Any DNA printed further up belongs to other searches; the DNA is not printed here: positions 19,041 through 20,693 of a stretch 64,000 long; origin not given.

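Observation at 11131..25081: Eleven-gene coupled operon: beta-propeller paralogues around a NapG/NapH-type quinol-dehydrogenase module, with a GT4 and an ABC transporter but no recognisable terminal enzyme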

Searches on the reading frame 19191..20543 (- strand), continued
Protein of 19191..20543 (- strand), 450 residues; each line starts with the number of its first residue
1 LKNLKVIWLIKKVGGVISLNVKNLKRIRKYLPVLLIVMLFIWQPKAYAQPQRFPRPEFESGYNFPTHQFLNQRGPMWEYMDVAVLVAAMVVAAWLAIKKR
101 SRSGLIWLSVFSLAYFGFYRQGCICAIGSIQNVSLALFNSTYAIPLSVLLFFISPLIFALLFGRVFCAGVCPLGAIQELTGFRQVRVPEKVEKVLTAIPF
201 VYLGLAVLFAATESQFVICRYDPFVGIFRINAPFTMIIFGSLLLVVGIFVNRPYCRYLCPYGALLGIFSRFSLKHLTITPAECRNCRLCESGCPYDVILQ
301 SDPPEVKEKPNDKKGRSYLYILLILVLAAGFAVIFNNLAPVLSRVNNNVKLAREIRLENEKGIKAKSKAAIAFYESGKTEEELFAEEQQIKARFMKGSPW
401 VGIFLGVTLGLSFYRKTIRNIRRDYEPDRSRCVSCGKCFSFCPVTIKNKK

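Call 43: search_protein_families(library=pfam, proteins=[L073:13202-15544:+, L073:15493-17145:+, L069:13043-15397:+, L069:15496-18072:+, L069:18075-19103:+, L069:19100-20698:+, L076:4100-6466:+, L041:17845-18804:+, L041:16215-17777:+, L035:18668-19864:+], max_evalue=0.001)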
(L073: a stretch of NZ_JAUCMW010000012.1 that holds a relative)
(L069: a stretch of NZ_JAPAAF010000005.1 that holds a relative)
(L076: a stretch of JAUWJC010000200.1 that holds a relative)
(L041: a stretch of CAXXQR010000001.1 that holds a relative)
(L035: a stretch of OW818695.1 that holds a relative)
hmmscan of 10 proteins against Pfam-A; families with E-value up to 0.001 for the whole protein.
L073:13202-15544:+ (780 aa): 8 families
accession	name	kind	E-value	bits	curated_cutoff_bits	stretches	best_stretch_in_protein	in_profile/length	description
PF01257.25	2Fe-2S_thioredx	-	2.3e-50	170.7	24.8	2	11-153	4-145/145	Thioredoxin-like [2Fe-2S] ferredoxin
PF01512.22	Complex1_51K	-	1.9e-42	145.1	31.2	1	344-515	1-149/150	Nuo51 FMN-binding domain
PF10589.14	NADH_4Fe-4S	-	2.3e-32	111.2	23.5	1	626-710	1-85/85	NADH-ubiquinone oxidoreductase-F iron-sulfur binding region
PF14697.11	Fer4_21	-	3.1e-10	40.5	35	1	729-778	5-58/59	4Fe-4S dicluster domain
PF00037.32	Fer4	-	1.4e-07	31.5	21.1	2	756-777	2-23/24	4Fe-4S binding domain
PF10531.15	SLBB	-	1.8e-05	24.9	27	1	539-587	2-53/55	SLBB domain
PF12838.12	Fer4_7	-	2e-05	25.4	27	1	731-776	1-52/52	4Fe-4S dicluster domain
PF13187.11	Fer4_9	-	5e-05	23.7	27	1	731-776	1-51/52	4Fe-4S dicluster domain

L073:15493-17145:+ (550 aa): 10 families
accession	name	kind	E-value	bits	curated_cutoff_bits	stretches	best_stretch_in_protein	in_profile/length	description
PF14691.11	Fer4_20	-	3.5e-16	59.5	25.8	1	133-210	27-108/113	Dihydroprymidine dehydrogenase domain II, 4Fe-4S cluster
PF13510.11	Fer2_4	-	2.4e-12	47.2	22.8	1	38-110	5-80/82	2Fe-2S iron-sulfur cluster binding domain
PF13450.12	NAD_binding_8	-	7.9e-10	39.3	21.9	1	228-262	1-35/68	NAD(P)-binding Rossmann-like domain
PF07992.20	Pyr_redox_2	-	7.6e-08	32.6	26.1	1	225-330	2-119/291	Pyridine nucleotide-disulphide oxidoreductase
PF01266.30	DAO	-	7.5e-06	26.1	27.9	1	226-260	2-37/353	FAD dependent oxidoreductase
PF00111.32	Fer2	-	7.7e-05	23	21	1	44-99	8-74/77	2Fe-2S iron-sulfur cluster binding domain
PF00890.30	FAD_binding_2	-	0.00014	21.7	20.4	1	227-261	3-37/414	FAD binding domain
PF03486.20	HI0933_like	-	0.00032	20.7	50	1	225-262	2-39/244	HI0933-like protein Rossmann domain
PF01593.30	Amino_oxidase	-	0.00036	20.4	19.8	1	234-260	2-28/443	Flavin containing amine oxidoreductase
PF01134.28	GIDA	-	0.00061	19.4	22.1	0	227-260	3-37/391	Glucose inhibited division protein A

L069:13043-15397:+ (784 aa): 11 families
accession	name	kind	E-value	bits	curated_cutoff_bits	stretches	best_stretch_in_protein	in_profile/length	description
PF01257.25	2Fe-2S_thioredx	-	1.8e-48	164.5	24.8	2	13-156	2-144/145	Thioredoxin-like [2Fe-2S] ferredoxin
PF01512.22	Complex1_51K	-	5.8e-43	146.8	31.2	1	348-519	1-149/150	Nuo51 FMN-binding domain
PF10589.14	NADH_4Fe-4S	-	1e-32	112.3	23.5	1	630-714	1-85/85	NADH-ubiquinone oxidoreductase-F iron-sulfur binding region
PF14697.11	Fer4_21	-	1.6e-11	44.5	35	1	734-781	6-57/59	4Fe-4S dicluster domain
PF00037.32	Fer4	-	4.1e-09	36.3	21.1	2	760-781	2-23/24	4Fe-4S binding domain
PF12838.12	Fer4_7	-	3e-08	34.4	27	1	736-780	2-52/52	4Fe-4S dicluster domain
PF13187.11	Fer4_9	-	7e-06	26.4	27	1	735-780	1-51/52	4Fe-4S dicluster domain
PF13237.11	Fer4_10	-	7.7e-06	26.2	25.5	1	732-777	5-53/53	4Fe-4S dicluster domain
PF10531.15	SLBB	-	1.2e-05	25.5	27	1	543-591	2-53/55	SLBB domain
PF22461.2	SLBB_2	-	6.7e-05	23.3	27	1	543-588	3-49/79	SLBB domain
PF25160.1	LdpA_Fe-S-bd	-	0.00028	21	27.6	1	742-781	9-43/49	LdpA Fe-S cluster-binding domain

L069:15496-18072:+ (858 aa): 6 families
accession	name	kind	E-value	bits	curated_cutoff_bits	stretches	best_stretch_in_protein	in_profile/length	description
PF07728.20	AAA_5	-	1.2e-23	84.1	22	1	603-756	1-139/139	AAA domain (dynein-related subfamily)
PF20720.3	nSTAND3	-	3.1e-07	30.7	27.2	1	585-657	1-66/155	Novel STAND NTPase 3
PF01878.24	EVE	-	3.5e-07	30.7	23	1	425-554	1-144/145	EVE domain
PF01695.23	IstB_IS21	-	1.4e-05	25.1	24.1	1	572-628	64-119/238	IstB-like ATP binding protein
PF00004.35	AAA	-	2.4e-05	25.2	21.2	1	604-757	1-124/131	ATPase family associated with various cellular activities (AAA)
PF13173.12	AAA_14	-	9e-05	22.9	27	1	602-707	3-88/129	AAA domain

L069:18075-19103:+ (342 aa): 1 family
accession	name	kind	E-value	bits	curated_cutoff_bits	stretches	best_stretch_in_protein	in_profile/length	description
PF10117.15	McrBC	-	2e-34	119.4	23.9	1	19-302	46-318/318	McrBC 5-methylcytosine restriction system component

L069:19100-20698:+ (532 aa): 16 families
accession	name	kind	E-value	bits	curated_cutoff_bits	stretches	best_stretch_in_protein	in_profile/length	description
PF14691.11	Fer4_20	-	1.9e-18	66.7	25.8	1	101-179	27-109/113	Dihydroprymidine dehydrogenase domain II, 4Fe-4S cluster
PF13510.11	Fer2_4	-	4.5e-14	52.7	22.8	1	3-78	2-80/82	2Fe-2S iron-sulfur cluster binding domain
PF07992.20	Pyr_redox_2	-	1.9e-13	51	26.1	1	180-337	130-291/291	Pyridine nucleotide-disulphide oxidoreductase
PF13450.12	NAD_binding_8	-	2.3e-10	41.1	21.9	1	198-236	1-39/68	NAD(P)-binding Rossmann-like domain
PF01266.30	DAO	-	7.6e-09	36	27.9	1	196-229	2-35/353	FAD dependent oxidoreductase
PF22117.2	Fer4_Nqo3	-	1.4e-07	32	27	1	454-516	7-66/67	NADH-quinone oxidoreductase subunit 3, ferredoxin-like domain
PF01946.23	Thi4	-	2.6e-07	30.6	26.2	1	195-263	19-86/235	Thi4 family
PF00890.30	FAD_binding_2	-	4.1e-07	30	20.4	1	196-230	2-36/414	FAD binding domain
PF03486.20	HI0933_like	-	1.4e-06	28.4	50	1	195-231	2-38/244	HI0933-like protein Rossmann domain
PF12831.13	FAD_oxidored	-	2.5e-05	24.2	27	1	196-232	2-38/416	FAD dependent oxidoreductase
PF01494.25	FAD_binding_3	-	2.7e-05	24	22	1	195-227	3-35/349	FAD binding domain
PF01593.30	Amino_oxidase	-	3.6e-05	23.7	19.8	1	204-230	2-28/443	Flavin containing amine oxidoreductase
PF13738.12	Pyr_redox_3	-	4.1e-05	23.4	30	1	198-226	2-31/305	Pyridine nucleotide-disulphide oxidoreductase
PF00070.33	Pyr_redox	-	0.0003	21.7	22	1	195-231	1-36/82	Pyridine nucleotide-disulphide oxidoreductase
PF01134.28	GIDA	-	0.00031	20.4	22.1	1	196-227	2-33/391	Glucose inhibited division protein A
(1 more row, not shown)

L076:4100-6466:+ (788 aa): 11 families
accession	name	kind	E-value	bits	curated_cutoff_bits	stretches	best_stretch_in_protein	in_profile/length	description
PF01257.25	2Fe-2S_thioredx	-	4.4e-48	163.3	24.8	1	10-152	2-143/145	Thioredoxin-like [2Fe-2S] ferredoxin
PF01512.22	Complex1_51K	-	2.1e-43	148.3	31.2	1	347-521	1-147/150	Nuo51 FMN-binding domain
PF10589.14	NADH_4Fe-4S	-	4.3e-34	116.7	23.5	1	634-718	1-85/85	NADH-ubiquinone oxidoreductase-F iron-sulfur binding region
PF00037.32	Fer4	-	9.3e-09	35.2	21.1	2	765-785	3-23/24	4Fe-4S binding domain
PF14697.11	Fer4_21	-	2.2e-08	34.5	35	1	738-785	6-57/59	4Fe-4S dicluster domain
PF12838.12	Fer4_7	-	2.7e-08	34.6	27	1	739-784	1-52/52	4Fe-4S dicluster domain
PF13187.11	Fer4_9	-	1.2e-06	28.8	27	1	739-784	1-51/52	4Fe-4S dicluster domain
PF13237.11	Fer4_10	-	3.3e-06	27.4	25.5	1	735-781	4-53/53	4Fe-4S dicluster domain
PF10531.15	SLBB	-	5.2e-06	26.6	27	1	547-595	2-53/55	SLBB domain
PF12837.12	Fer4_6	-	0.00024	21.3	25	0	737-755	6-24/24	4Fe-4S binding domain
PF12797.12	Fer4_2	-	0.00042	20.6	24.5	0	765-782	5-22/22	4Fe-4S binding domain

L041:17845-18804:+ (319 aa): 1 family
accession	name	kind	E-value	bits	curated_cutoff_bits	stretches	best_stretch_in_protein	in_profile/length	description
PF06283.17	ThuA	-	1.4e-28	101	33.4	1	96-291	47-209/209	Trehalose utilisation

L041:16215-17777:+ (520 aa): 10 families
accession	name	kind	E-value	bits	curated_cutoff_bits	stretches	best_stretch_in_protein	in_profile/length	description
PF14691.11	Fer4_20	-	5.1e-19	68.6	25.8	1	98-177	27-110/113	Dihydroprymidine dehydrogenase domain II, 4Fe-4S cluster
PF13510.11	Fer2_4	-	1.7e-16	60.5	22.8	1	1-75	3-80/82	2Fe-2S iron-sulfur cluster binding domain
PF07992.20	Pyr_redox_2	-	2e-12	47.6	26.1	2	192-229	1-39/291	Pyridine nucleotide-disulphide oxidoreductase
PF13450.12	NAD_binding_8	-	6.9e-09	36.3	21.9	1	196-241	1-43/68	NAD(P)-binding Rossmann-like domain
PF01946.23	Thi4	-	7.4e-07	29.1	26.2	1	186-250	12-76/235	Thi4 family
PF01266.30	DAO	-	8.8e-07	29.2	27.9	1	193-227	1-35/353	FAD dependent oxidoreductase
PF00890.30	FAD_binding_2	-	2.9e-06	27.2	20.4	1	194-229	2-37/414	FAD binding domain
PF22117.2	Fer4_Nqo3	-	2.9e-05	24.6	27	1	447-511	5-66/67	NADH-quinone oxidoreductase subunit 3, ferredoxin-like domain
PF03486.20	HI0933_like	-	8e-05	22.6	50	1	193-229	2-38/244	HI0933-like protein Rossmann domain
PF01494.25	FAD_binding_3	-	8.2e-05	22.4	22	1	193-225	3-35/349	FAD binding domain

L035:18668-19864:+ (398 aa): 2 families
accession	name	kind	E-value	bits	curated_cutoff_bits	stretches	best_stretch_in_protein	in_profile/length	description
PF07690.21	MFS_1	-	1e-24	87.6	33.4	1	25-335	1-323/347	Major Facilitator Superfamily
PF05977.19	MFS_3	-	0.00046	19.2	27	1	42-120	240-319/524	Transmembrane secretion effector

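Call 54: search_protein_families(library=pfam, proteins=[L056:3119-3832:-, L056:708-2903:-, L073:3048-3752:-, L073:506-2731:-, L078:2678-3826:+, L041:325-1320:+, L041:1473-2045:+, L035:5586-6722:+, L035:4856-5503:+, L054:2421-3530:-], max_evalue=0.0001)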
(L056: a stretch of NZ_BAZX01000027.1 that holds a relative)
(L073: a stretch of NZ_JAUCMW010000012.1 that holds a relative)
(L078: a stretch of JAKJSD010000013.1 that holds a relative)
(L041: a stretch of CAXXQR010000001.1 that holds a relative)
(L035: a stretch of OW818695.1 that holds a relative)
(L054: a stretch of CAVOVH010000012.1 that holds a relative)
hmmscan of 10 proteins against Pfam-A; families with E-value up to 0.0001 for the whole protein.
L056:3119-3832:- (237 aa): 0 families

L056:708-2903:- (731 aa): 1 family
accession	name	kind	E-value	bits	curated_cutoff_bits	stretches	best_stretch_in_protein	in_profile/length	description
PF17389.8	Bac_rhamnosid6H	-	6.7e-08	32.6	24.5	1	172-291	105-220/339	Bacterial alpha-L-rhamnosidase 6 hairpin glycosidase domain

L073:3048-3752:- (234 aa): 0 families

L073:506-2731:- (741 aa): 1 family
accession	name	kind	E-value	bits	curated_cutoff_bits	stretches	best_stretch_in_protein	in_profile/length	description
PF17389.8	Bac_rhamnosid6H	-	3.9e-09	36.7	24.5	1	173-307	102-219/339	Bacterial alpha-L-rhamnosidase 6 hairpin glycosidase domain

L078:2678-3826:+ (382 aa): 1 family
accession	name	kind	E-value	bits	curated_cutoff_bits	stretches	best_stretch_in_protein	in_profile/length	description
PF00144.29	Beta-lactamase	-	1.7e-42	146.2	27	1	34-358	10-313/329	Beta-lactamase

L041:325-1320:+ (331 aa): 3 families
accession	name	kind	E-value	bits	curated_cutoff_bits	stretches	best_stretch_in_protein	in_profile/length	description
PF07168.17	Ureide_permease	-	1.6e-20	73.7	27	2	170-327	198-357/359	Ureide permease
PF06800.18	Sugar_transport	-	5.2e-07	29.8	26.3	1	15-323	4-275/280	Sugar transport protein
PF07857.17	TMEM144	-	1.3e-05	24.8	26.2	1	170-326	177-328/332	Transmembrane family, TMEM144 of transporters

L041:1473-2045:+ (190 aa): 0 families

L035:5586-6722:+ (378 aa): 1 family
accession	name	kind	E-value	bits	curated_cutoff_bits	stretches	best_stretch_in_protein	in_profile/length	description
PF00583.31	Acetyltransf_1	-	3.8e-07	30.8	20.7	0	41-121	17-96/116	Acetyltransferase (GNAT) family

L035:4856-5503:+ (215 aa): 2 families
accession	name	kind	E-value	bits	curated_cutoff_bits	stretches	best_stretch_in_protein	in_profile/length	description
PF01965.30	DJ-1_PfpI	-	1.3e-38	132.8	26.6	1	2-164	1-164/165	DJ-1/PfpI family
PF07685.20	GATase_3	-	7.8e-05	22.8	27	1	57-111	33-90/196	CobB/CobQ-like glutamine amidotransferase domain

L054:2421-3530:- (369 aa): 1 family
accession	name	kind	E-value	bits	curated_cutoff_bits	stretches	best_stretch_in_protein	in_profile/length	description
PF00728.28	Glyco_hydro_20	-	1e-15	58.4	22.3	1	82-304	73-272/348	Glycosyl hydrolase family 20, catalytic domain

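Call 58: find_encoding_contigs(protein=P0261, flank=10000, max_places=2)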
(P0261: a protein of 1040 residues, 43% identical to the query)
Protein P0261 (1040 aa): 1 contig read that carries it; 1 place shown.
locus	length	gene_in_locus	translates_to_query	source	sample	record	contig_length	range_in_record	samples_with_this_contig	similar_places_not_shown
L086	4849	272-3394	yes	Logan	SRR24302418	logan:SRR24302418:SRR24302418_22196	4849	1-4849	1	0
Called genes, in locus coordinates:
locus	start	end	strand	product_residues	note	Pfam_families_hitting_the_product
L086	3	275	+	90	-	?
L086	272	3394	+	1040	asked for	PF12801:Fer4_5, PF12838:Fer4_7 (faint), PF25160:LdpA_Fe-S-bd (faint), PF12801:Fer4_5, PF00037:Fer4 (weak), PF13360:PQQ_2, PF13570:Beta-prop_ACSF4, PF13360:PQQ_2 (weak)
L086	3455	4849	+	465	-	?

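Call 69: search_solved_structures(query=A2, max_evalue=1)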
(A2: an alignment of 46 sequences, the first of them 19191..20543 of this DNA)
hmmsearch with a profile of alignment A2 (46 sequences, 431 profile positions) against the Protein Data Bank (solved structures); distinct sequences matched with E-value up to 1: 235 (the best 60 are shown).
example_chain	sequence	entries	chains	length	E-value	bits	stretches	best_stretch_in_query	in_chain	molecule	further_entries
9sw6_H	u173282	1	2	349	7.2e-21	77.7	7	249-279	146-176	Tungsten formylmethanofuran dehydrogenase, subunit F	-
5t5i_F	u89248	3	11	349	1.5e-20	76.6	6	249-280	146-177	Tungsten formylmethanofuran dehydrogenase subunit fwdF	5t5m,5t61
9sfi_T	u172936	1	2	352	3.3e-14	55.8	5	249-274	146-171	4Fe-4S ferredoxin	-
9sfi_O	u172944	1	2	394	4.7e-12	48.7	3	252-281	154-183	Ferredoxin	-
7bkb_K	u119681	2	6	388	1.2e-10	44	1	250-278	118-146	Formylmethanofuran dehydrogenase, subunit F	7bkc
7zm7_I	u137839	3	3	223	7.3e-09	38.1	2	249-286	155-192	Oxidoreductase-like protein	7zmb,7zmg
9sw6_G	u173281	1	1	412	8.2e-09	38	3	250-283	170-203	Polyferredoxin protein MvhB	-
7ar7_I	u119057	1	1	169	1.5e-08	37.2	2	249-287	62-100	NADH dehydrogenase [ubiquinone] iron-sulfur protein 8-A, mitochondrial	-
8qby_I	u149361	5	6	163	1.7e-08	36.9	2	249-283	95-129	NADH-quinone oxidoreductase subunit I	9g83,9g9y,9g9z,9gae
7arc_I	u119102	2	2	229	2.4e-08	36.5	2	249-288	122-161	TYKY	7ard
7a23_D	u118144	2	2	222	3.2e-08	36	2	250-288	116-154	TYKY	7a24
5lc5_I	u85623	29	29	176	3.4e-08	36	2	253-288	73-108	NADH dehydrogenase [ubiquinone] iron-sulfur protein 8, mitochondrial | Mitochondrial complex I, TYKY subunit | NADH:ubiquinone oxidoreductase core subunit S8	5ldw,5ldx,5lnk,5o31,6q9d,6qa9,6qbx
7v2c_B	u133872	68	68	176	3.4e-08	36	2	253-288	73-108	NADH dehydrogenase [ubiquinone] iron-sulfur protein 8, mitochondrial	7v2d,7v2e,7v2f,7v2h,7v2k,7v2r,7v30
9f5x_G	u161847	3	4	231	3.4e-08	35.9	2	250-288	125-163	NADH:ubiquinone oxidoreductase subunit 8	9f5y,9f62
7aqr_I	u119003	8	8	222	3.4e-08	35.9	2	250-288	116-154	NADH dehydrogenase [ubiquinone] iron-sulfur protein 8-A, mitochondrial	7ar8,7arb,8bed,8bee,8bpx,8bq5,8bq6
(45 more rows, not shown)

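Call 72: find_encoding_contigs(protein=P0383, flank=10000, max_places=1)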
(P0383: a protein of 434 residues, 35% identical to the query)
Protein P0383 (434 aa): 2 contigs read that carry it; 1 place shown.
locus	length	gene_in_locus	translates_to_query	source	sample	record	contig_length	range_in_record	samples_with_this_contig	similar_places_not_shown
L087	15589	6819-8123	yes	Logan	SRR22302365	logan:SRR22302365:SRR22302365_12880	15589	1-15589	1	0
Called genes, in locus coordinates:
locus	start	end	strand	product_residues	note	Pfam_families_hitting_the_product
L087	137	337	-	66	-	PF02416:TatA_B_E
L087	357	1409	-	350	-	PF03773:ArsP_1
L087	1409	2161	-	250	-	PF00902:TatC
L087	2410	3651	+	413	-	PF01011:PQQ (faint), PF13570:Beta-prop_ACSF4, PF13360:PQQ_2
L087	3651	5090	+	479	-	PF13360:PQQ_2, PF13570:Beta-prop_ACSF4 (weak)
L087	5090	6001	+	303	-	-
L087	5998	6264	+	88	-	-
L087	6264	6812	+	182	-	PF12838:Fer4_7 (faint), PF00037:Fer4 (faint), PF12797:Fer4_2 (faint), PF12837:Fer4_6 (faint)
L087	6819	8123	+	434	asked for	PF00037:Fer4 (faint), PF12801:Fer4_5, PF12838:Fer4_7 (faint), PF13187:Fer4_9 (faint), PF13237:Fer4_10 (faint), PF14697:Fer4_21 (faint), PF12801:Fer4_5 (weak)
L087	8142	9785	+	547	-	PF01011:PQQ (faint), PF13570:Beta-prop_ACSF4, PF13360:PQQ_2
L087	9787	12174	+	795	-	PF01257:2Fe-2S_thioredx, PF01512:Complex1_51K, PF10589:NADH_4Fe-4S, PF00037:Fer4, PF12837:Fer4_6 (weak), PF12838:Fer4_7, PF13187:Fer4_9 (weak), PF14697:Fer4_21, +2 more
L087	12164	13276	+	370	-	PF13510:Fer2_4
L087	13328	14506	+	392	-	PF01011:PQQ (faint), PF13360:PQQ_2, PF13570:Beta-prop_ACSF4 (weak), PF17005:WD40_like (faint), PF13570:Beta-prop_ACSF4, PF13360:PQQ_2, PF13570:Beta-prop_ACSF4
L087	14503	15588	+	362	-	?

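Call 73: find_encoding_contigs(protein=P0333, flank=10000, max_places=1)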
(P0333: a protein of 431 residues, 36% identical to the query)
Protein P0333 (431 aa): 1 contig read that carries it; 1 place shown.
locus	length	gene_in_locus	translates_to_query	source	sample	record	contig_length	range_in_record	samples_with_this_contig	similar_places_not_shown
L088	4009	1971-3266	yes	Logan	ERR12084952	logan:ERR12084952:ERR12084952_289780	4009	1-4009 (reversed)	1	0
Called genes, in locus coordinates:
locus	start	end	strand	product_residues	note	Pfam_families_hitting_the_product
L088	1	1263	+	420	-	?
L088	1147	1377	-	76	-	-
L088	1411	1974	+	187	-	PF12838:Fer4_7 (faint), PF00037:Fer4 (faint), PF12837:Fer4_6 (faint)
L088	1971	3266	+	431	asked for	PF14697:Fer4_21 (faint), PF12838:Fer4_7 (faint), PF12801:Fer4_5 (weak), PF13183:Fer4_8 (faint), PF13187:Fer4_9 (faint), PF12801:Fer4_5 (weak), PF00037:Fer4 (weak), PF12837:Fer4_6 (weak), +1 more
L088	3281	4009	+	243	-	?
